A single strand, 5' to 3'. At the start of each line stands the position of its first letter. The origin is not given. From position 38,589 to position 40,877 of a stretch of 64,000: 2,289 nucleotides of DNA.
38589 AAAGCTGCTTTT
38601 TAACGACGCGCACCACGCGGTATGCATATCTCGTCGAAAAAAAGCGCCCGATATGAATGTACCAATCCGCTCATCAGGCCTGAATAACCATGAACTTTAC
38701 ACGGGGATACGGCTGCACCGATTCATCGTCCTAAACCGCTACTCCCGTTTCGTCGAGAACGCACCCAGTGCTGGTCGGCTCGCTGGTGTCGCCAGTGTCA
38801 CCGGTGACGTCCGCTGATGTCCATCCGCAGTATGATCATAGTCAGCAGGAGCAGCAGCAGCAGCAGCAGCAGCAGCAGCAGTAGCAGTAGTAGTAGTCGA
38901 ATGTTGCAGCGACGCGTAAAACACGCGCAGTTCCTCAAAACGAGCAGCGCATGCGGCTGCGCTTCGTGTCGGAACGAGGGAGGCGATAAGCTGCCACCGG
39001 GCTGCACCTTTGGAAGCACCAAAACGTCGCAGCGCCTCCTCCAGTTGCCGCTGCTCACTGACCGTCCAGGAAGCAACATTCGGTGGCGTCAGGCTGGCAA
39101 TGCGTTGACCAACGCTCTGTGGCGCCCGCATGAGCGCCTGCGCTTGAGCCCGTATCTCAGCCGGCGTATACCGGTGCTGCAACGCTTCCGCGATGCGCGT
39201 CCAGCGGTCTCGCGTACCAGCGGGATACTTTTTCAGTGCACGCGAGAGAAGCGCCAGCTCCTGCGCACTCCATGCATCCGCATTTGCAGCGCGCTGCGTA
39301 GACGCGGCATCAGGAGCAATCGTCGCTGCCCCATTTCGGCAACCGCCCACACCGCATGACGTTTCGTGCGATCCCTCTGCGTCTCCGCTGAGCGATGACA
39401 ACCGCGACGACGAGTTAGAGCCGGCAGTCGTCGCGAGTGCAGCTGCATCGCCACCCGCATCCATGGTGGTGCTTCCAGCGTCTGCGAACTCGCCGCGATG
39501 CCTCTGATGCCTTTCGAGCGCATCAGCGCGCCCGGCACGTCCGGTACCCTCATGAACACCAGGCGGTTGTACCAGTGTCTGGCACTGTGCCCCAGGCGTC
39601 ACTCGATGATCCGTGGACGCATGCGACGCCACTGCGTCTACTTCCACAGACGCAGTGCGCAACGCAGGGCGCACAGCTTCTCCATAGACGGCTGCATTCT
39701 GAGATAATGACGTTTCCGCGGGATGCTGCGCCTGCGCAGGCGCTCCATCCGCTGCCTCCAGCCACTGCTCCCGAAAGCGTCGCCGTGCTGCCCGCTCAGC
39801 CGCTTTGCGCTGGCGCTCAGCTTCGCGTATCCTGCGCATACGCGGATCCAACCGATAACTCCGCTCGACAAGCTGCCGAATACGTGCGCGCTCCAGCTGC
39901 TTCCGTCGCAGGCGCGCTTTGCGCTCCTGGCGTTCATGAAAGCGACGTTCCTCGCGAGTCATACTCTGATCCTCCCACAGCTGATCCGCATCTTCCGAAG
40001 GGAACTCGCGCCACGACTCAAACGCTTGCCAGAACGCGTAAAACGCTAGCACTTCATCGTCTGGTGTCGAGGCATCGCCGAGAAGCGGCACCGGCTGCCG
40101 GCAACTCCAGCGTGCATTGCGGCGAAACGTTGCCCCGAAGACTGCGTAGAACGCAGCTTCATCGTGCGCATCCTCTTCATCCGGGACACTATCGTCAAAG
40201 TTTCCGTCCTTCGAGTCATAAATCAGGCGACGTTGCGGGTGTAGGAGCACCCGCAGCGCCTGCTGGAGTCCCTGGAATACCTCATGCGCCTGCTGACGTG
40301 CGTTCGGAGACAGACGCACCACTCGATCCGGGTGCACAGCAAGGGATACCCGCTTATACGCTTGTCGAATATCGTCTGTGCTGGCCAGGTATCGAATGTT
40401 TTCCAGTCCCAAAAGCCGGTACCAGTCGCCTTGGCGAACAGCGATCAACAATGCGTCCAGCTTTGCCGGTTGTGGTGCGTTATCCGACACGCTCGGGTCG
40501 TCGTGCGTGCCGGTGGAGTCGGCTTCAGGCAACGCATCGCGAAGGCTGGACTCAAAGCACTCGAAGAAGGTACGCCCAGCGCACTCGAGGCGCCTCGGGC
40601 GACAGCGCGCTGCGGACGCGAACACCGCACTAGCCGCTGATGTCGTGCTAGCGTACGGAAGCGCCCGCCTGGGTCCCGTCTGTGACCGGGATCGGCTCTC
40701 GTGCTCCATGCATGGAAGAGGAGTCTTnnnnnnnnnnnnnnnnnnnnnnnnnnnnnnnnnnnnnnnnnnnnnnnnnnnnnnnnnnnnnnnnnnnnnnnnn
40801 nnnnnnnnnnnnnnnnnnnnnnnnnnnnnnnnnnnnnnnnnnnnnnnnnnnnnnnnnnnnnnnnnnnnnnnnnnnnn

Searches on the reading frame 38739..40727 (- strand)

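Call 6: search_protein_families(library=pfam, proteins=[window:38739-40727:-], max_evalue=0.01)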
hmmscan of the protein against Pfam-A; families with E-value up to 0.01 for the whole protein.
window:38739-40727:- (662 aa): 5 families
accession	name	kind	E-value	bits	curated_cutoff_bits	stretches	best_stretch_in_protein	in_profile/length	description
PF21884.2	ZUO1-like_ZHD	-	7e-34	117.1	25.1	1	193-298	2-105/105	Zuotin-like, zuotin homology domain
PF00249.37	Myb_DNA-binding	-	1.3e-14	54.4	24.4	2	553-599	3-44/46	Myb-like DNA-binding domain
PF00226.36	DnaJ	-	5.1e-12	46.1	27.8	1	101-171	1-63/63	DnaJ domain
PF13921.12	Myb_DNA-bind_6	-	2.7e-07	31.1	22.9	1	554-601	1-44/60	Myb-like DNA-binding domain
PF23082.1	Myb_DNA-binding_2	-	1.3e-06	28.8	27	1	484-529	2-47/70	Myb-like DNA-binding domain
